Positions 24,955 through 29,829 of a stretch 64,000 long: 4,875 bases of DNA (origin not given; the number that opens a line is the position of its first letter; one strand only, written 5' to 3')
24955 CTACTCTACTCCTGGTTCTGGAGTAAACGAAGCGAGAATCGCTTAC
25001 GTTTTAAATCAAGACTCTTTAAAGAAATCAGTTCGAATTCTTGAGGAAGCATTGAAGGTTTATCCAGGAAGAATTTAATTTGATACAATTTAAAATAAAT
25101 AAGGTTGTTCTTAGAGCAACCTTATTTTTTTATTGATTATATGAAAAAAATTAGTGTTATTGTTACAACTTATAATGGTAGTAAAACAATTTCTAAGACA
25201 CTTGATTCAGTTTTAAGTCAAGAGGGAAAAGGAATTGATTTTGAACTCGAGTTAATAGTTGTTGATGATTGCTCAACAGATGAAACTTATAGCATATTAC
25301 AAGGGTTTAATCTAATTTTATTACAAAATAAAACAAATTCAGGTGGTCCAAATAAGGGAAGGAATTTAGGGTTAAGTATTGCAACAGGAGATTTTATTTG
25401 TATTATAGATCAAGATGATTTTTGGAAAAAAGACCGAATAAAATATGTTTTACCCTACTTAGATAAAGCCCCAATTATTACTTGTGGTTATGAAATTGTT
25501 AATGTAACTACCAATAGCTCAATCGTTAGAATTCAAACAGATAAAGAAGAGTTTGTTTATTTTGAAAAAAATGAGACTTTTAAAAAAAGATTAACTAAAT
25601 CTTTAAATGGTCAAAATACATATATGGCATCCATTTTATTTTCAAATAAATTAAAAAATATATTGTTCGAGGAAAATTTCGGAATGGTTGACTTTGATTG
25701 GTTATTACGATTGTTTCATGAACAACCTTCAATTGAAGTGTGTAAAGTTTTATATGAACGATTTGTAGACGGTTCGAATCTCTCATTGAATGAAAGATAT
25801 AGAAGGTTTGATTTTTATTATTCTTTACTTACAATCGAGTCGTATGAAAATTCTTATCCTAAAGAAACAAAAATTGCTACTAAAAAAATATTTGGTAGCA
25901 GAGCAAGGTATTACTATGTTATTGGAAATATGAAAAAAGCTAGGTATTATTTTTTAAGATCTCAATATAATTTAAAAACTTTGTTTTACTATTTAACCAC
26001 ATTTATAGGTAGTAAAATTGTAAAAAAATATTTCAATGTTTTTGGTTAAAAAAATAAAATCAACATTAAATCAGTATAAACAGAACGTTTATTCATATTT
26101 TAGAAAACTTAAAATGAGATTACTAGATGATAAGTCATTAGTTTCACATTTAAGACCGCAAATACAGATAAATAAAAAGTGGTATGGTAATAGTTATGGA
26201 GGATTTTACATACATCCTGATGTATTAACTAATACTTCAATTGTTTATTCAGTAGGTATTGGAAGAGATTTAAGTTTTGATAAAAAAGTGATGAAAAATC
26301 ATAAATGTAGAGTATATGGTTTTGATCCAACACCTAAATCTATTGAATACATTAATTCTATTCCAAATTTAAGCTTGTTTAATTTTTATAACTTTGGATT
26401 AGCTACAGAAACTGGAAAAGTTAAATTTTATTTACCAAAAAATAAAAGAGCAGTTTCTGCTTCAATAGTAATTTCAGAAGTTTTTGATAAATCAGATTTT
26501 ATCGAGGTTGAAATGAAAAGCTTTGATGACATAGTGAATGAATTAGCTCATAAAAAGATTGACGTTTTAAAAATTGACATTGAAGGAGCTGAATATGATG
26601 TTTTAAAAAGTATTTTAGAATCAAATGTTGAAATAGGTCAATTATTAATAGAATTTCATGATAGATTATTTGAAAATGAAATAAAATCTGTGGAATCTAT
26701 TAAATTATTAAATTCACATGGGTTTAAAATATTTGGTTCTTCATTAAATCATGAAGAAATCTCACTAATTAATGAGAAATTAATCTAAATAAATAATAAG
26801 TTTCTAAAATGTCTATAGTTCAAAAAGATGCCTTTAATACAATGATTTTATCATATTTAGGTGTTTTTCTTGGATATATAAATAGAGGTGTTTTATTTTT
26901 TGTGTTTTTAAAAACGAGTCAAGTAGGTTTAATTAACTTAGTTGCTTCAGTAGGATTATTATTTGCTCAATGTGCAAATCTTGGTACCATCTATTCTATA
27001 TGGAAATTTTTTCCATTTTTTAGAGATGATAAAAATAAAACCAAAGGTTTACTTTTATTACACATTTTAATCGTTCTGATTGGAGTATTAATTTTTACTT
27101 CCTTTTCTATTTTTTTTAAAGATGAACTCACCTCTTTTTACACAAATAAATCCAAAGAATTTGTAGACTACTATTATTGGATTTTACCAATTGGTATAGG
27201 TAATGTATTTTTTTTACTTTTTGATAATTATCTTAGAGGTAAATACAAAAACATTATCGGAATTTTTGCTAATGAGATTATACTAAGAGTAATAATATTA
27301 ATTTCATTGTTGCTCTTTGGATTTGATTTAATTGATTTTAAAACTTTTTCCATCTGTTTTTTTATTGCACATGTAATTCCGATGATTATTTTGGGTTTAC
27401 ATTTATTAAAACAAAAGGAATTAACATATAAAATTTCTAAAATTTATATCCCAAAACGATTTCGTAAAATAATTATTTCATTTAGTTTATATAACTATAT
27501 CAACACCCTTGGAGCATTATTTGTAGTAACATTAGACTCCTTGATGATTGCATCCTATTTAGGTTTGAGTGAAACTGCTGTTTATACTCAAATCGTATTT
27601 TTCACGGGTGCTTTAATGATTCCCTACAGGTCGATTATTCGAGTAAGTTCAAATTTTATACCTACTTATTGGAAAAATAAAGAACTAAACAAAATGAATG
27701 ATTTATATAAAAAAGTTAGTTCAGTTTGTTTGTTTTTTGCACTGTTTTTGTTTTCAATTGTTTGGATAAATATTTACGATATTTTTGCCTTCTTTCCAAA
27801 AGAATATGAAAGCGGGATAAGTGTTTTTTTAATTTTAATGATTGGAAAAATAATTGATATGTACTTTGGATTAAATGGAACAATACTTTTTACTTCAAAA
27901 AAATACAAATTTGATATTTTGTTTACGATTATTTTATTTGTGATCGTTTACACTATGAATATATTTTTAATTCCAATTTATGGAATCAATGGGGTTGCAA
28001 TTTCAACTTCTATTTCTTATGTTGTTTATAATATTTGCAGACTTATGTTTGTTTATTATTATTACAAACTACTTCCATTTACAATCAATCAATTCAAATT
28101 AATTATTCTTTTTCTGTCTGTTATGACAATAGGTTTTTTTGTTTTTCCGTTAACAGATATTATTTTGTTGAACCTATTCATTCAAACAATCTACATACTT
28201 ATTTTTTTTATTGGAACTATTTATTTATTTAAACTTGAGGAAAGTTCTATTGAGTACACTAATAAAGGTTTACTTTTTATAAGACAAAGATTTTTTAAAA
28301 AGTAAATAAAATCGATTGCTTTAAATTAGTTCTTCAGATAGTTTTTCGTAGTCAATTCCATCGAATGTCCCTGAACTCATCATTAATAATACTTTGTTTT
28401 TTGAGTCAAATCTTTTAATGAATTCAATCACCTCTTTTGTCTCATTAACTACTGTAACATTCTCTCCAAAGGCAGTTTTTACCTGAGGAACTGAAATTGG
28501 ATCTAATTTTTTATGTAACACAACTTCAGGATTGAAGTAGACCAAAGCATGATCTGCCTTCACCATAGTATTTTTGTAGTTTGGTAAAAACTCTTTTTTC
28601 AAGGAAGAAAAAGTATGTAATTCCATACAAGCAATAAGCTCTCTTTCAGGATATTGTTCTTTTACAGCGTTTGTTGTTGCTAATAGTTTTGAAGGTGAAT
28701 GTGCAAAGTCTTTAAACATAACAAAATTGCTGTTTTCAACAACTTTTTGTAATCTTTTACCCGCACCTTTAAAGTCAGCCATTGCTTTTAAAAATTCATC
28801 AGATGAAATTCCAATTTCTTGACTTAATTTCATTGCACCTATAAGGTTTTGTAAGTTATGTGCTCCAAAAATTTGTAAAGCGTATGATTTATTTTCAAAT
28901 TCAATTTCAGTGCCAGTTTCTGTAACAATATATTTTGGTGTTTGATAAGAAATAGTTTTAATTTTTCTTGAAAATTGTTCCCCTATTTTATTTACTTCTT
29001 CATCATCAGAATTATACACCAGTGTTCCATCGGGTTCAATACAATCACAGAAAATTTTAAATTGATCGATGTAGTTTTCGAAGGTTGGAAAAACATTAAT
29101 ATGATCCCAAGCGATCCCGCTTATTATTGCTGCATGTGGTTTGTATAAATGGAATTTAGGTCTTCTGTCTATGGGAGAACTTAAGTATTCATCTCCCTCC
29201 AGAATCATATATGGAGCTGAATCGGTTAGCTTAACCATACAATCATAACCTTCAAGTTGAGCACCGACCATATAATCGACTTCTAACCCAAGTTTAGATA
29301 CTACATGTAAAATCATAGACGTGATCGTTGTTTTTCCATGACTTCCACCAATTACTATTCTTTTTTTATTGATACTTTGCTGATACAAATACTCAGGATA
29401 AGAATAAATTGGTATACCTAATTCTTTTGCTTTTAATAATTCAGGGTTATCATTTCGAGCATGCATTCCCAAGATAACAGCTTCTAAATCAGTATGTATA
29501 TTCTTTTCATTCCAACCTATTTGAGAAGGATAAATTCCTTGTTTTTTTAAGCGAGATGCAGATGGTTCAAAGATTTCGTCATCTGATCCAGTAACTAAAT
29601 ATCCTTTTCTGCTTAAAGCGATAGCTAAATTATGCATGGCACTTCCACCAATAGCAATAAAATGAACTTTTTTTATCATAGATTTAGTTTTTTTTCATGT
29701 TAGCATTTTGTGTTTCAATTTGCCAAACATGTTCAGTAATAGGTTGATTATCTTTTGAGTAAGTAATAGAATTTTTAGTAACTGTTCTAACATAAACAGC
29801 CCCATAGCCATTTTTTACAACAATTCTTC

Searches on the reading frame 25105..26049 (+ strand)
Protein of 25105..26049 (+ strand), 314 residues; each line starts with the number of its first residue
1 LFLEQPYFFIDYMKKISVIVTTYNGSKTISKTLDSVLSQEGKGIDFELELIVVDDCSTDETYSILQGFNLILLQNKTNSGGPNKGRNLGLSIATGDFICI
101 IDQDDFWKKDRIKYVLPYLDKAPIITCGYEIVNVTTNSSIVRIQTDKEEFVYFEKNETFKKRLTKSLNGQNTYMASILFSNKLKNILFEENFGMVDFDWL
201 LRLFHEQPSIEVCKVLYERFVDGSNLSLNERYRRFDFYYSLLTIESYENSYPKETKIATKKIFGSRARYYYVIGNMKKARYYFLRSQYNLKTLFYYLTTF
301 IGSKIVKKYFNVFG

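Call 88: search_protein_families(library=pfam, max_evalue=0.001, proteins=[window:25105-26049:+])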
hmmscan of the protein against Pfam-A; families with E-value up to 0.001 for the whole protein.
window:25105-26049:+ (314 aa): 3 families
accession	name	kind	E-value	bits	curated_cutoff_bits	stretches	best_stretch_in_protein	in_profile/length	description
PF00535.33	Glycos_transf_2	-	5.7e-29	101.6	23.3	1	17-157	1-135/168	Glycosyl transferase family 2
PF10111.15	Glyco_tranf_2_2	-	7.4e-12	45.8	27.3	1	17-242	1-235/276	Glycosyltransferase like family 2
PF13641.12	Glyco_tranf_2_3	-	4.2e-09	37.2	27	1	16-127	3-121/230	Glycosyltransferase like family 2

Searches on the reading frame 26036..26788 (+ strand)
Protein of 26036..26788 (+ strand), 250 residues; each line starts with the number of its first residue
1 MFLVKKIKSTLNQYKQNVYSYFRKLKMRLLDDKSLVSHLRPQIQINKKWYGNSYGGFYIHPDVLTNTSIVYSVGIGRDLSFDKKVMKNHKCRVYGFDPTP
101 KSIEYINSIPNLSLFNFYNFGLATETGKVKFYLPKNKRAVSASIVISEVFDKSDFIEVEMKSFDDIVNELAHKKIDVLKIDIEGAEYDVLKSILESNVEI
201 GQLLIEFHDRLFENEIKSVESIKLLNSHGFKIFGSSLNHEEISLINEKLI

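Call 88: search_protein_families(library=pfam, max_evalue=0.001, proteins=[window:26036-26788:+])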
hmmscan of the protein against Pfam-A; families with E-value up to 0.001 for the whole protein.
window:26036-26788:+ (250 aa): 2 families
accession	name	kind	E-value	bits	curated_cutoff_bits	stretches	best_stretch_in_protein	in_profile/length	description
PF05050.19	Methyltransf_21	-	1.1e-16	61.9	22.7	1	87-231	20-172/173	Methyltransferase FkbM domain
PF13383.12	Methyltransf_22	-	8.8e-09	35.8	22.4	1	69-215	89-214/252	Methyltransferase domain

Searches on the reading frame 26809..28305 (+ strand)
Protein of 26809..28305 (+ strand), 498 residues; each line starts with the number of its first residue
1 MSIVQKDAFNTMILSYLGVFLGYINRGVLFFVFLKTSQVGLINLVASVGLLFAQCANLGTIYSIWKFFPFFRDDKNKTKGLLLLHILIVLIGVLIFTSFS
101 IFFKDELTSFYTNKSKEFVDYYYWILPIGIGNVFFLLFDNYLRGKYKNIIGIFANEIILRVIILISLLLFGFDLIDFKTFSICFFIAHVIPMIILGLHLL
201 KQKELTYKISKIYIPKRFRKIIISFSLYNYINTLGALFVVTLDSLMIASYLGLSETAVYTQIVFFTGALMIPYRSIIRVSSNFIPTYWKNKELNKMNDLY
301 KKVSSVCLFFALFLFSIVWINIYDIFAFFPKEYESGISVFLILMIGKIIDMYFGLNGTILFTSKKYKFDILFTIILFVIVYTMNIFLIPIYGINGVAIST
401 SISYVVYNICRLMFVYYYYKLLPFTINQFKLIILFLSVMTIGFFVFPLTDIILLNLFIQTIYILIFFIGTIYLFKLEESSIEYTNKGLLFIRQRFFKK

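Call 88: search_protein_families(library=pfam, max_evalue=0.001, proteins=[window:26809-28305:+])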
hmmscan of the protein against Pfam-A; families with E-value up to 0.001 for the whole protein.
window:26809-28305:+ (498 aa): 1 family
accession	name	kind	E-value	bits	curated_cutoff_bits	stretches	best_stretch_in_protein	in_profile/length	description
PF01943.22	Polysacc_synt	-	7e-05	22.8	28.2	1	6-274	3-259/274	Polysaccharide biosynthesis protein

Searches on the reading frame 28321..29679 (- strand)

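Call 88: search_protein_families(library=pfam, max_evalue=0.001, proteins=[window:28321-29679:-])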
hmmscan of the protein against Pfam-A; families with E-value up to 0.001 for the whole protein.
window:28321-29679:- (452 aa): 3 families
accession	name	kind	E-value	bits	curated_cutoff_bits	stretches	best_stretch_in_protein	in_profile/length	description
PF08245.18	Mur_ligase_M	-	7.3e-21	75.5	24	1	110-283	1-197/200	Mur ligase middle domain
PF01225.30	Mur_ligase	-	4.2e-12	46.7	21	1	4-100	1-89/95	Mur ligase family, catalytic domain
PF02875.26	Mur_ligase_C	-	2.8e-05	25.4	28.4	1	309-437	2-127/127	Mur ligase, glutamate ligase domain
